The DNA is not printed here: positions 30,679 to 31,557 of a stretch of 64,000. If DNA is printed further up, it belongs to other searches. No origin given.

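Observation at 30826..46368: Two T9SS surface-protein genes share their promoter/5' region and C-terminal 190 aa but carry unrelated passenger domains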

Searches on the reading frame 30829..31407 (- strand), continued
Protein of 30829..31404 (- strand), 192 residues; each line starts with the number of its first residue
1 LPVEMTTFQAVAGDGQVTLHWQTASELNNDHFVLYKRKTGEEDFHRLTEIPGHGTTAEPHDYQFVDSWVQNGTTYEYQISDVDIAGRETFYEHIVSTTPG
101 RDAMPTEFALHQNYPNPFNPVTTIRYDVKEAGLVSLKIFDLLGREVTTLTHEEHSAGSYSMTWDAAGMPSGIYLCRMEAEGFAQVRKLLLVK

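Call 88: fold_search(model_id=the predicted structure, library=pdb)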
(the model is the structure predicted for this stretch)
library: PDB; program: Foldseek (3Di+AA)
matches with E <= 10: 1872; with E <= 0.001: 262
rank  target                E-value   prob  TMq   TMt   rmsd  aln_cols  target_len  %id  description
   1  4kkp_B                9.4e-08  1.00  0.30  0.26  14.4       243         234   11  Crystal structure of Vibrio cholerae RbmA (crystal form 2) (released 2013-05-22)
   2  4kkq_A                4.2e-07  1.00  0.30  0.27  14.0       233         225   12  Crystal structure of Vibrio cholerae RbmA (crystal form 1) (released 2013-05-22)
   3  4kkr_A                5.2e-07  1.00  0.31  0.27  13.9       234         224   12  Crystal structure of Vibrio cholerae RbmA (crystal form 3) (released 2013-05-22)
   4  2ibb                  6.4e-07  1.00  0.44  0.41  11.4       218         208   11  Crystal Structure of the First and Second FNIII Domains of Ihog (released 2006-10-24)
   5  4kkp_A                7.1e-07  1.00  0.30  0.26  14.6       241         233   11  Crystal structure of Vibrio cholerae RbmA (crystal form 2) (released 2013-05-22)
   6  4be6_A                1.2e-06  1.00  0.32  0.28  13.8       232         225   11  V. cholera biofilm scaffolding protein RbmA (released 2013-12-18)
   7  4kkq_B                1.6e-06  1.00  0.32  0.28  14.0       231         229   11  Crystal structure of Vibrio cholerae RbmA (crystal form 1) (released 2013-05-22)
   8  7y6e_D                1.9e-06  1.00  0.43  0.42  10.8       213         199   11  Crystal structure of sDscam FNIII23 domains, isoform Beta2v6 (released 2023-05-24)
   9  4be5_A                2.2e-06  1.00  0.30  0.27  13.7       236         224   12  V. cholera biofilm scaffolding protein RbmA (released 2013-12-18)
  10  6gvk_A                2.5e-06  1.00  0.35  0.34  13.0       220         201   12  Second pair of Fibronectin type III domains of integrin beta4 (T1663R mutant) bound to the bullous pemphigoid antigen  (released 2019-03-20)
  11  3lpw_A                2.8e-06  1.00  0.34  0.34  14.1       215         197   13  Crystal structure of the FnIII-tandem A77-A78 from the A-band of titin (released 2010-09-08)
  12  7mrk_B                4.0e-06  1.00  0.38  0.36  17.3       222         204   12  Chicken CNTN4 APP complex (released 2022-01-05)
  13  8q6t_I                4.2e-06  1.00  0.40  0.09  14.2       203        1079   15  Helical reconstruction of the relaxed thick filament from FIB milled left ventricular mouse myofibrils (released 2023-11-01)
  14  8jmw_A                5.2e-06  1.00  0.30  0.13  16.6       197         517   16  Fibril form of serine peptidase Vpr (released 2023-12-06)
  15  5i99                  6.7e-06  1.00  0.37  0.19  16.9       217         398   13  Crystal structure of mouse CNTN3 Ig5-Fn2 domains (released 2016-08-31)
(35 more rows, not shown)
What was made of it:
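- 30826..31407 (-): 3' module of A: FnIII-like domain plus T9SS type A sorting domain, including the stop codon. Fold matches are to FnIII tandems and PorU (call 88).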
